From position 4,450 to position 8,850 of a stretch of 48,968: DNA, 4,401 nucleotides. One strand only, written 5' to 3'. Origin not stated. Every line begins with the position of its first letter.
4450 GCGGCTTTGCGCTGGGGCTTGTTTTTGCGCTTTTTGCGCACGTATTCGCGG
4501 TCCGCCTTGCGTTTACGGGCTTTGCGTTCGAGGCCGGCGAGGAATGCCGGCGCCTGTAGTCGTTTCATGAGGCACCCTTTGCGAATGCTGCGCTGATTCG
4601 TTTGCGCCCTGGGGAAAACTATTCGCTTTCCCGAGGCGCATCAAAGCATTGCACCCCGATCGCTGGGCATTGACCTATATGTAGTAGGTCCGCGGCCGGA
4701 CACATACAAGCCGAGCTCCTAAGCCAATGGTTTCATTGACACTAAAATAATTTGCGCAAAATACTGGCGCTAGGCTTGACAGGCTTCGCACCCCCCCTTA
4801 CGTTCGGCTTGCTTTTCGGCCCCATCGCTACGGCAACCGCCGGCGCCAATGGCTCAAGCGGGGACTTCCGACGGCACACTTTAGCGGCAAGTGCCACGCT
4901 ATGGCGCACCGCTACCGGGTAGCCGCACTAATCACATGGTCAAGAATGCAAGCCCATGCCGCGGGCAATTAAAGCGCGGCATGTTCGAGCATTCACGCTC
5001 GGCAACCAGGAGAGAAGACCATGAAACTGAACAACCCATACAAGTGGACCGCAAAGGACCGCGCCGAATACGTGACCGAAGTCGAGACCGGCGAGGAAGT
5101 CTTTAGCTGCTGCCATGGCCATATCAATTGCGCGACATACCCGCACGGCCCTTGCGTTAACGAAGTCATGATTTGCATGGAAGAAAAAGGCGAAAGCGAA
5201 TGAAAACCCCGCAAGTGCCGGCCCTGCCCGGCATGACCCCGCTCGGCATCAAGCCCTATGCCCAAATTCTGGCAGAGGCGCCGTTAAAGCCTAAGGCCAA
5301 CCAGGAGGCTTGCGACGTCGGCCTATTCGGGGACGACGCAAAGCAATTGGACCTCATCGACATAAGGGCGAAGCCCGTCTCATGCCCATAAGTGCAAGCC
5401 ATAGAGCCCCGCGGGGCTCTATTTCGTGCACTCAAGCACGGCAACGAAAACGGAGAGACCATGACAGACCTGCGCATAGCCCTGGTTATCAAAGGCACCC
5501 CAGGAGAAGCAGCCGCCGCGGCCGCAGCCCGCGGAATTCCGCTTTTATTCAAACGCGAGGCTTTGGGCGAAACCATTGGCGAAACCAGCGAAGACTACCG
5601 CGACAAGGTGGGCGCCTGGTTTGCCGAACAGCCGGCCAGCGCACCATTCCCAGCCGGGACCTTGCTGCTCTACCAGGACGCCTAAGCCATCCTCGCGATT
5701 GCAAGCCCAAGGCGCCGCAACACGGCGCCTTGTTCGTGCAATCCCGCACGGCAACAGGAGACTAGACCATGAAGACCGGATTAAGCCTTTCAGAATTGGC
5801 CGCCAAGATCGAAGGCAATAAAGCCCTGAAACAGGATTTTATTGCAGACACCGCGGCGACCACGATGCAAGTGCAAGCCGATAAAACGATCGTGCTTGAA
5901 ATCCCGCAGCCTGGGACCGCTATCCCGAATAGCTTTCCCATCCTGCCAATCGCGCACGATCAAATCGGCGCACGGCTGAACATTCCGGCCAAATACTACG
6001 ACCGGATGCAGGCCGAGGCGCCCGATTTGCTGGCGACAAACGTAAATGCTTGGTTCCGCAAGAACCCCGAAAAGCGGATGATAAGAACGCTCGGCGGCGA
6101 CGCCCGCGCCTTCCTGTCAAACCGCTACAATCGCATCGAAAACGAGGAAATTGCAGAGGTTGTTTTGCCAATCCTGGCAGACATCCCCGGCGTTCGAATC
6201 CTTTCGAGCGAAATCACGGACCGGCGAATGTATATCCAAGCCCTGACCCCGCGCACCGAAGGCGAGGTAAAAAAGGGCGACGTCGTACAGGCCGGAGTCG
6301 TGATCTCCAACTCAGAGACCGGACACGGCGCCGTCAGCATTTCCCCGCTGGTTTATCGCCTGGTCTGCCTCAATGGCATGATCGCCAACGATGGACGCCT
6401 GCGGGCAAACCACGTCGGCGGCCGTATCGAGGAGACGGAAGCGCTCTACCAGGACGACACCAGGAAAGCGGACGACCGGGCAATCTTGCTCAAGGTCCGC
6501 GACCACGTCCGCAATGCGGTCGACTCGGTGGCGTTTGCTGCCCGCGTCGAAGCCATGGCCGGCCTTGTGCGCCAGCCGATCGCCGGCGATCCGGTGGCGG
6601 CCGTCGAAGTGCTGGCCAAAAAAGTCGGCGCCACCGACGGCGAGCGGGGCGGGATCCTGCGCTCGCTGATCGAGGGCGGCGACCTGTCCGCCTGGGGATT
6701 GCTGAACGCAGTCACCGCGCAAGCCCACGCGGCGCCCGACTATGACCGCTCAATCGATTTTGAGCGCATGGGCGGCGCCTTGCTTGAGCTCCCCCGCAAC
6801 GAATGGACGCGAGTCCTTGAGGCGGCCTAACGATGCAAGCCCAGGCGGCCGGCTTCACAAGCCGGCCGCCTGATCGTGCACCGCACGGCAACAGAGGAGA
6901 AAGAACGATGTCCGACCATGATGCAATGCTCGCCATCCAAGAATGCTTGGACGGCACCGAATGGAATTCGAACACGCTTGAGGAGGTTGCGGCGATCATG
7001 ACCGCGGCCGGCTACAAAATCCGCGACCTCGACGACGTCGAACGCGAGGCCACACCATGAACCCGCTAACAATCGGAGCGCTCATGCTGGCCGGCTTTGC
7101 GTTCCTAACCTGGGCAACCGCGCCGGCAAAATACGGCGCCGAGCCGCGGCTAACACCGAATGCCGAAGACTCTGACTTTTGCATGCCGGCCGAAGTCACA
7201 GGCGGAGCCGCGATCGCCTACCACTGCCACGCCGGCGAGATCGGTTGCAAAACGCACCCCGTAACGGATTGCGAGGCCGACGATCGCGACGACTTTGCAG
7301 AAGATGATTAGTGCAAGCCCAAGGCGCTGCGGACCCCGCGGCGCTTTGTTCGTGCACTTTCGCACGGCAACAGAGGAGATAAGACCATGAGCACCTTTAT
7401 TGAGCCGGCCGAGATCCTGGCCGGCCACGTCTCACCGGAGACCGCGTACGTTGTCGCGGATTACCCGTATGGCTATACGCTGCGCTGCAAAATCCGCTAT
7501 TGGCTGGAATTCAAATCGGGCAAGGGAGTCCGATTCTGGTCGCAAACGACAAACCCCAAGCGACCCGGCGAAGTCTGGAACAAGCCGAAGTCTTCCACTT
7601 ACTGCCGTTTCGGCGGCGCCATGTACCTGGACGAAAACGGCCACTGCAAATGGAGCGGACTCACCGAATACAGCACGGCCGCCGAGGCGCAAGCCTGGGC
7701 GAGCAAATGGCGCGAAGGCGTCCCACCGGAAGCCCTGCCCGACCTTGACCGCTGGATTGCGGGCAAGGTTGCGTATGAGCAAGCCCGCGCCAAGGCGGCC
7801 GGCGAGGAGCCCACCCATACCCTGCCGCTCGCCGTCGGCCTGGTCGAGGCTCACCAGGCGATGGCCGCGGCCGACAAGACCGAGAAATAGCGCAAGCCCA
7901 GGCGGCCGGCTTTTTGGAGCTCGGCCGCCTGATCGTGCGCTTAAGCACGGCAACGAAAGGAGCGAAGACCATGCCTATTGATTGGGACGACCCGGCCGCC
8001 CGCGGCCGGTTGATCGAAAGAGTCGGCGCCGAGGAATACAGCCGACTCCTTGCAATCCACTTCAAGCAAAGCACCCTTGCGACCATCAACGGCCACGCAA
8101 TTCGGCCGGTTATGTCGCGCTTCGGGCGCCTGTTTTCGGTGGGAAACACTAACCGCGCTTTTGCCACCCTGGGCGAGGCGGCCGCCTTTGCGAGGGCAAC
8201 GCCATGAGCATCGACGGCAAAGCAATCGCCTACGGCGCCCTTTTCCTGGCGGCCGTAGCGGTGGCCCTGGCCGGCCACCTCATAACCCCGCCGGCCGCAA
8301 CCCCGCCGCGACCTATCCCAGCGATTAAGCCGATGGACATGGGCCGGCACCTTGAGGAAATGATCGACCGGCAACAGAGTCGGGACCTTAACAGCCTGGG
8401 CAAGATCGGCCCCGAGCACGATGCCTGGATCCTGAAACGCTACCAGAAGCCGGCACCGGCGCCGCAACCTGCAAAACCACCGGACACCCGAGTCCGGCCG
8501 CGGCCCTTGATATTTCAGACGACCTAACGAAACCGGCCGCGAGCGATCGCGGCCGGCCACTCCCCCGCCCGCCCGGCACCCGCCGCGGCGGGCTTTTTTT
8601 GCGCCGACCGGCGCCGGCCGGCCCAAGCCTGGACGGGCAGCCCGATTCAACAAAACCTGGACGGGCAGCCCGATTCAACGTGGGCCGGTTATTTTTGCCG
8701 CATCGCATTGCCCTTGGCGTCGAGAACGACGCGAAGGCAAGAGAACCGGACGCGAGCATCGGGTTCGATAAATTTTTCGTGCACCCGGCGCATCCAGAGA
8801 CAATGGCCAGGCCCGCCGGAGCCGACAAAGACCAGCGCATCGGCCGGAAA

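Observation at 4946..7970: Six-copy two-hairpin cassette preceding every independent cistron of the early operon, with compensatory changes and mutually exclusive helices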

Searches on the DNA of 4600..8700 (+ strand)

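Call 48: search_rna_families(source=window, start=4600, end=8700, threshold=evalue, max_evalue=1)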
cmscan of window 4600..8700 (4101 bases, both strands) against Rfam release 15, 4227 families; matches with E-value up to 1: 4.
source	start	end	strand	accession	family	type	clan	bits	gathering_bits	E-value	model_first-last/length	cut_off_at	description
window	6838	6891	-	RF01811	PtaRNA1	Gene; antitoxin;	-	24.6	47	0.089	1-72/72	no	Plasmid transferred anti-sense RNA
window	6830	6884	+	RF03951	MIR7725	Gene; miRNA;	-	23.8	77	0.41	1-142/142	no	MIR7725 microRNA precursor family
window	4602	4641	+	RF01835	HIV_FS2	Cis-reg; frameshift_element;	-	23.1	44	0.14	1-45/45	no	ribosomal frameshift site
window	4602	4641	-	RF01835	HIV_FS2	Cis-reg; frameshift_element;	-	21.5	44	0.38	1-45/45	no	ribosomal frameshift site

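Call 58: search_dna_similar(query=window:4930-8000:+, collection=plasmids, mode=distant, max_evalue=0.01, max_rows=15)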
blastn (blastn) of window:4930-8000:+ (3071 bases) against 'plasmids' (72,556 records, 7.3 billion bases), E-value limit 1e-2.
No match.
